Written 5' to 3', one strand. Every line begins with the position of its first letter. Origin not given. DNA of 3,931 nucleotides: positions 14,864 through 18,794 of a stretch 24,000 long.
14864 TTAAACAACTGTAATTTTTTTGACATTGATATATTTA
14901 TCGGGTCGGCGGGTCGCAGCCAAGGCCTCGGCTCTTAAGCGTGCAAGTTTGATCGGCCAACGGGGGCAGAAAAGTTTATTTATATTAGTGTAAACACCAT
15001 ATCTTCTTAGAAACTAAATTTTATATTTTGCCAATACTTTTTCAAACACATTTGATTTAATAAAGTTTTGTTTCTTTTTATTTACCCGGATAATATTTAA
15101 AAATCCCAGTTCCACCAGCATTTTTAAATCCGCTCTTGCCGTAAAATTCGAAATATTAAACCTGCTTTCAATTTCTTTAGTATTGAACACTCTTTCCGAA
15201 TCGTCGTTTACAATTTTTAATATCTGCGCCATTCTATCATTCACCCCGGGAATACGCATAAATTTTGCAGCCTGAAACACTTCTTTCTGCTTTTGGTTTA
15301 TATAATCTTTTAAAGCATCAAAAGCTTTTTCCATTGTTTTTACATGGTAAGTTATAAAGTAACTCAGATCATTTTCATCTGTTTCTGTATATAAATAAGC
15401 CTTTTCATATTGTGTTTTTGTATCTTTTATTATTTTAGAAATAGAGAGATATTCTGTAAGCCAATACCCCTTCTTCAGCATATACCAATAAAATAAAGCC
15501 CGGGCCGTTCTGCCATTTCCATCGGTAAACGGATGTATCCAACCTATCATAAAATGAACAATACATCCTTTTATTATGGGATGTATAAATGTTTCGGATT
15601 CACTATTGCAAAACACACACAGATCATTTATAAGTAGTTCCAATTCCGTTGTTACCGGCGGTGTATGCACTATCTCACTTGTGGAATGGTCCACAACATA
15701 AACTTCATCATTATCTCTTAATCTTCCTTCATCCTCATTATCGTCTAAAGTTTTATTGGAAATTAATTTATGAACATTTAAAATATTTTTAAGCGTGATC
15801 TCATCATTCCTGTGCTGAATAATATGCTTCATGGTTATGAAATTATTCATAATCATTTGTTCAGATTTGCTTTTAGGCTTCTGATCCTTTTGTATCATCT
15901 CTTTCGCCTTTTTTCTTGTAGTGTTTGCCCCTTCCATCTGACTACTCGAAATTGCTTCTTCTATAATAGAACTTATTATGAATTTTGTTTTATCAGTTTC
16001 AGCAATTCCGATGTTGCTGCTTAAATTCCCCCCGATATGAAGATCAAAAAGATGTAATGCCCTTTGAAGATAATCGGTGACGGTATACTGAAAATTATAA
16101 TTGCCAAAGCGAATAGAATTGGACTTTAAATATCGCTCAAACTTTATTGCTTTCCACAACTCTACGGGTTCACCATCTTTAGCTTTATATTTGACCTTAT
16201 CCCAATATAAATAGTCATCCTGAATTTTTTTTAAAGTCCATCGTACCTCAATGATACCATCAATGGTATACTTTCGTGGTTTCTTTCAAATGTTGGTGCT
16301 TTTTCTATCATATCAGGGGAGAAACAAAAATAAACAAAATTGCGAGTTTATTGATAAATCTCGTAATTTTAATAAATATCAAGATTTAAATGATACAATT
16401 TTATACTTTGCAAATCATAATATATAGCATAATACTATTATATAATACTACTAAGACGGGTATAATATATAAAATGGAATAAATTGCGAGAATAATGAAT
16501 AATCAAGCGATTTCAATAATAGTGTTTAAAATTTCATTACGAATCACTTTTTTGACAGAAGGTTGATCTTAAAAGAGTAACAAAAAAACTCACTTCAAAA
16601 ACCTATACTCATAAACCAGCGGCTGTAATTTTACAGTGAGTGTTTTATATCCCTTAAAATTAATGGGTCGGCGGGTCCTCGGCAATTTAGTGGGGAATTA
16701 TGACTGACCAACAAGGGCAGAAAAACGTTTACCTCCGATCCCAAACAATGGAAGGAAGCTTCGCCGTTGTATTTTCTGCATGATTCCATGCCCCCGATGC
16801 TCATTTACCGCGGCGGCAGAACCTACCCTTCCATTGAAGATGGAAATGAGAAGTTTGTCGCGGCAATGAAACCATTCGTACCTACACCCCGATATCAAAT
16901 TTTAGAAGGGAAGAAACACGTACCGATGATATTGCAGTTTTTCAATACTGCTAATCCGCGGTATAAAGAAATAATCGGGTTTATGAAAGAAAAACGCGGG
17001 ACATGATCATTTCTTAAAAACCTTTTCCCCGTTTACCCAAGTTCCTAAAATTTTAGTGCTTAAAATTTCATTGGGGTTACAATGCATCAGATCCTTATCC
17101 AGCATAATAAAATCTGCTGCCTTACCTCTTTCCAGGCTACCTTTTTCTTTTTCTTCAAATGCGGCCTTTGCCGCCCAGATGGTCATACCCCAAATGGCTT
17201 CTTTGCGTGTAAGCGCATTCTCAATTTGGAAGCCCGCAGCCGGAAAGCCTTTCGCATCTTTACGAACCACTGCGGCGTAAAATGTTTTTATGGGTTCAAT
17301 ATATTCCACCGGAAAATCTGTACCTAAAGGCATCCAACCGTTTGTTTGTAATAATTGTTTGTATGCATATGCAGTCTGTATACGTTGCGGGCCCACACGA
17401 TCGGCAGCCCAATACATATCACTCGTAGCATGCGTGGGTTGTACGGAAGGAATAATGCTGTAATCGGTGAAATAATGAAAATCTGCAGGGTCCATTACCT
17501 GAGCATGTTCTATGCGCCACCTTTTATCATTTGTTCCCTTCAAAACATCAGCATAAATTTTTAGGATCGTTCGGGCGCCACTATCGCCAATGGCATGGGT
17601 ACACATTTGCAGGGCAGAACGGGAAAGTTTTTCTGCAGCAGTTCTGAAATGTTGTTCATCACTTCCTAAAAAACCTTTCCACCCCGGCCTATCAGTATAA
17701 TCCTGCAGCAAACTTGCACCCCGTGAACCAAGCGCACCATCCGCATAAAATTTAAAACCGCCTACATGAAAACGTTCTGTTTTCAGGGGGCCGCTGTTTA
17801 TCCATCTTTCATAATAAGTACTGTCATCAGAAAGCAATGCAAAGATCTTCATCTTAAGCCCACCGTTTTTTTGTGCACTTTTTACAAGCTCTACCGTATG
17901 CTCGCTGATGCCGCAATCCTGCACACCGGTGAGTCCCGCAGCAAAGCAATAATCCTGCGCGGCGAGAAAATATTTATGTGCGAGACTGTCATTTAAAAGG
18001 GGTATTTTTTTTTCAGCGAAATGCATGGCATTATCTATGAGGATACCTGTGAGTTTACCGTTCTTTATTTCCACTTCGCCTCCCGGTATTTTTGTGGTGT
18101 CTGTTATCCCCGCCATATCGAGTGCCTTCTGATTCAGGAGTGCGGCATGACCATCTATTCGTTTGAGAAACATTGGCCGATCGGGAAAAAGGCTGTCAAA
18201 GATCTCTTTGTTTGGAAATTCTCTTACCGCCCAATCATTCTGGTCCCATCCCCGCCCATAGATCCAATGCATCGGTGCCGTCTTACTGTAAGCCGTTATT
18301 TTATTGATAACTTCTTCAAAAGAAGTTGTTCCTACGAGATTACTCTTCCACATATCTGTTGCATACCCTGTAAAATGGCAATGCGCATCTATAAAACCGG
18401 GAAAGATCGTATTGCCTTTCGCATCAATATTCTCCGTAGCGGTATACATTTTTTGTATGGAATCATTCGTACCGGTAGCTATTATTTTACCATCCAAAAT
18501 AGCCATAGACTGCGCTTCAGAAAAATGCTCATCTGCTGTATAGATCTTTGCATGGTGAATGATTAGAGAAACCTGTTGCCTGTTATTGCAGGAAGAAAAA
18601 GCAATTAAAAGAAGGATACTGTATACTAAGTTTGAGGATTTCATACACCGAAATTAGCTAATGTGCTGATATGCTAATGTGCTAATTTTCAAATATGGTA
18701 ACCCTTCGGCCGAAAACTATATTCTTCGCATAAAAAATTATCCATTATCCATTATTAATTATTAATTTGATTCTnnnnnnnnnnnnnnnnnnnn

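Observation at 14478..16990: AT-rich Fic island inserted in the 3' end of an esterase gene and bracketed by 270-bp direct repeats that differ mostly at synonymous sites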

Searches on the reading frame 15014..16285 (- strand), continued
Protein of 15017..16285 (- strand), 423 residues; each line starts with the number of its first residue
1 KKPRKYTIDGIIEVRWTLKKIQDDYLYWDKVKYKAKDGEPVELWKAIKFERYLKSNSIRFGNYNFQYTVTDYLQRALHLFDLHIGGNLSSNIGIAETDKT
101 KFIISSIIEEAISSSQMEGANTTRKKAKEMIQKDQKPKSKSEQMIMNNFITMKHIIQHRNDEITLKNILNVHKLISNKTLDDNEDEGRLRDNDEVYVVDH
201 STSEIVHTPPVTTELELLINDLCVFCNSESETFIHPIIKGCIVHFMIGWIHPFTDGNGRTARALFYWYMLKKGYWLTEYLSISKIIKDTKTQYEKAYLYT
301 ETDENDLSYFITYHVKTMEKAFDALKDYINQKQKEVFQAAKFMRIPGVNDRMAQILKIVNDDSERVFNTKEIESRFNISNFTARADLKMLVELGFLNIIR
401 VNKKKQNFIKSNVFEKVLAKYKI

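Call 69: find_related_loci(query=L008:2832-5222:+, collection=viral_contigs, flank=10000)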
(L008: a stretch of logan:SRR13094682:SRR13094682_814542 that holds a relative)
Query L008:2832-5222:+ (796 aa) in viral_contigs; peptide patterns used: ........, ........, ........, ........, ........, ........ (x = any residue, [..] = any of these).
4 stretches matched a pattern, but none encodes a relative of the query by tblastn (E <= 1e-3).

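Call 70: find_encoding_contigs(protein=P0246, flank=10000, max_places=3)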
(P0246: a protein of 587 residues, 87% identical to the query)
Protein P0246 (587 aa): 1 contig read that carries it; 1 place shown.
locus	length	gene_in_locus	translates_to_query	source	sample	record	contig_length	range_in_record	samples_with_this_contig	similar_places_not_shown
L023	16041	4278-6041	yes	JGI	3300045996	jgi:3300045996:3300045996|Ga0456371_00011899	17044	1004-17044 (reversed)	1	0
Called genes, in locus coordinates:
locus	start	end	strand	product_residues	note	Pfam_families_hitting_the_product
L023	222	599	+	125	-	-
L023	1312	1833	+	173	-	-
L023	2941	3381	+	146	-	-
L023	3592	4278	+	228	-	-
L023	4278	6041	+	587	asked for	PF24389:ORC-CDC6-like (faint)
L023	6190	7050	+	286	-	PF17419:MauJ (weak)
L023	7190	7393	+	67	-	-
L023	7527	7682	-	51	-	-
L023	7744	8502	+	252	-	-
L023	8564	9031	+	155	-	PF02566:OsmC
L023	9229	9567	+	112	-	-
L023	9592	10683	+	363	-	PF06114:Peptidase_M78, PF10463:Peptidase_U49 (weak)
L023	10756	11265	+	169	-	PF13527:Acetyltransf_9, PF00583:Acetyltransf_1, PF13673:Acetyltransf_10, PF13508:Acetyltransf_7, PF08445:FR47 (faint)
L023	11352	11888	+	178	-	PF20461:DUF6714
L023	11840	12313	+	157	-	-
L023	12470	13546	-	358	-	PF04055:Radical_SAM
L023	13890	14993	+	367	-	PF00817:IMS, PF11798:IMS_HHH (weak), PF21999:IMS_HHH_1 (weak), PF11799:IMS_C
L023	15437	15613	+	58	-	-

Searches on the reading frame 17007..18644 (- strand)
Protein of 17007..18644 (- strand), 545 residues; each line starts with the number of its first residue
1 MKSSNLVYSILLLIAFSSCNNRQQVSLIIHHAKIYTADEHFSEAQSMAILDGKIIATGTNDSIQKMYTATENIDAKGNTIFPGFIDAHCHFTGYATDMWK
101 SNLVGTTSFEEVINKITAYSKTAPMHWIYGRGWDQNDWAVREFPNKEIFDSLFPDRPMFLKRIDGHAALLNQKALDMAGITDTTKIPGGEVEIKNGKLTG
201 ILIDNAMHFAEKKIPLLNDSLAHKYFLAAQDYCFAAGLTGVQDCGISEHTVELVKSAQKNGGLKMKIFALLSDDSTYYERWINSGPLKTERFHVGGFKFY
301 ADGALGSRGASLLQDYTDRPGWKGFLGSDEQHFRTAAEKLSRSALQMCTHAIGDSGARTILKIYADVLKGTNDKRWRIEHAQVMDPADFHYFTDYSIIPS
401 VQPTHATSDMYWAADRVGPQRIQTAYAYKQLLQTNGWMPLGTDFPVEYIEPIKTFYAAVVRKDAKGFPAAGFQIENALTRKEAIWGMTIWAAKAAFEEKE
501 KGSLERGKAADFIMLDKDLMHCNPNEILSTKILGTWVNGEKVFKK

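Call 10: search_protein_families(library=pfam, proteins=[window:17007-18644:-])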
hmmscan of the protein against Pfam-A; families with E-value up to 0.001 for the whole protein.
window:17007-18644:- (545 aa): 2 families
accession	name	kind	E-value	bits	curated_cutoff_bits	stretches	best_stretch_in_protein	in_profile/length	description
PF07969.17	Amidohydro_3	-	9.5e-90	302.8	29.7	1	73-543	3-472/472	Amidohydrolase family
PF01979.26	Amidohydro_1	-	2.9e-09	37.1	25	1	477-542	280-345/345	Amidohydrolase family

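Call 12: find_encoding_contigs(protein=window:17007-18644:-, flank=10000, max_places=10)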
Protein window:17007-18644:- (545 aa): no gene with exactly this product is on record in the collection.

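Call 66: search_protein_families(library=ncbifam, proteins=[window:17007-18644:-], max_evalue=0.001)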
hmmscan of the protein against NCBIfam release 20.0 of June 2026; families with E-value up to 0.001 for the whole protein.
window:17007-18644:- (545 aa): 52 families (the best 25 are shown)
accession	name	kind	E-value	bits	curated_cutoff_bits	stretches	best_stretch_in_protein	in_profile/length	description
TIGR01224.1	hutI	equivalog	4.4e-14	52.1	298.15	2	43-112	2-71/377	imidazolonepropionase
NF006056.0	PRK08204.1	subfamily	3.5e-11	42.6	391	1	27-118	5-94/449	hypothetical protein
NF051886.1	XaaProDiPepCaul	equivalog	7.7e-11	41.6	500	1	43-116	17-89/398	Xaa-Pro dipeptidase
NF006679.0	PRK09228.1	subfamily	7.9e-11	41.3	351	1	40-92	27-80/433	guanine deaminase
NF005540.0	PRK07203.1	equivalog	2.6e-10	39.5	444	1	27-111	2-88/444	putative aminohydrolase SsnA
NF011990.0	PRK15446.2-6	subfamily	5.9e-10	38.4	233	1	27-89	3-64/390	alpha-D-ribose 1-methylphosphonate 5-triphosphate diphosphatase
NF006689.0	PRK09237.1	equivalog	1.7e-09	36.7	371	1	24-93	2-68/383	amidohydrolase/deacetylase family metallohydrolase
TIGR03314.1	Se_ssnA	subfamily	2.1e-09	36.8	455.5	1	29-98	3-75/441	putative selenium metabolism protein SsnA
NF006549.0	PRK09045.1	equivalog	2.1e-09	36.5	540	1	25-91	8-76/444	TRZ/ATZ family hydrolase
TIGR03178.1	allantoinase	equivalog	2.4e-09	36.5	357.85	1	28-106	3-75/441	allantoinase AllB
NF004839.0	PRK06189.1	equivalog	3.8e-09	35.7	631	1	26-107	4-79/451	allantoinase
NF005557.0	PRK07228.1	equivalog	4.1e-09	35.7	522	0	27-92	3-66/445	5'-deoxyadenosine deaminase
TIGR02967.1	guan_deamin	equivalog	6.7e-09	35.2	375.4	1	43-93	5-56/401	guanine deaminase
NF006560.0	PRK09061.1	subfamily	1.7e-08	33.2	340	1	16-101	17-97/517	amidohydrolase family protein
NF009941.0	PRK13404.1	subfamily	2.4e-08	33.1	647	1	24-93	3-65/478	dihydropyrimidinase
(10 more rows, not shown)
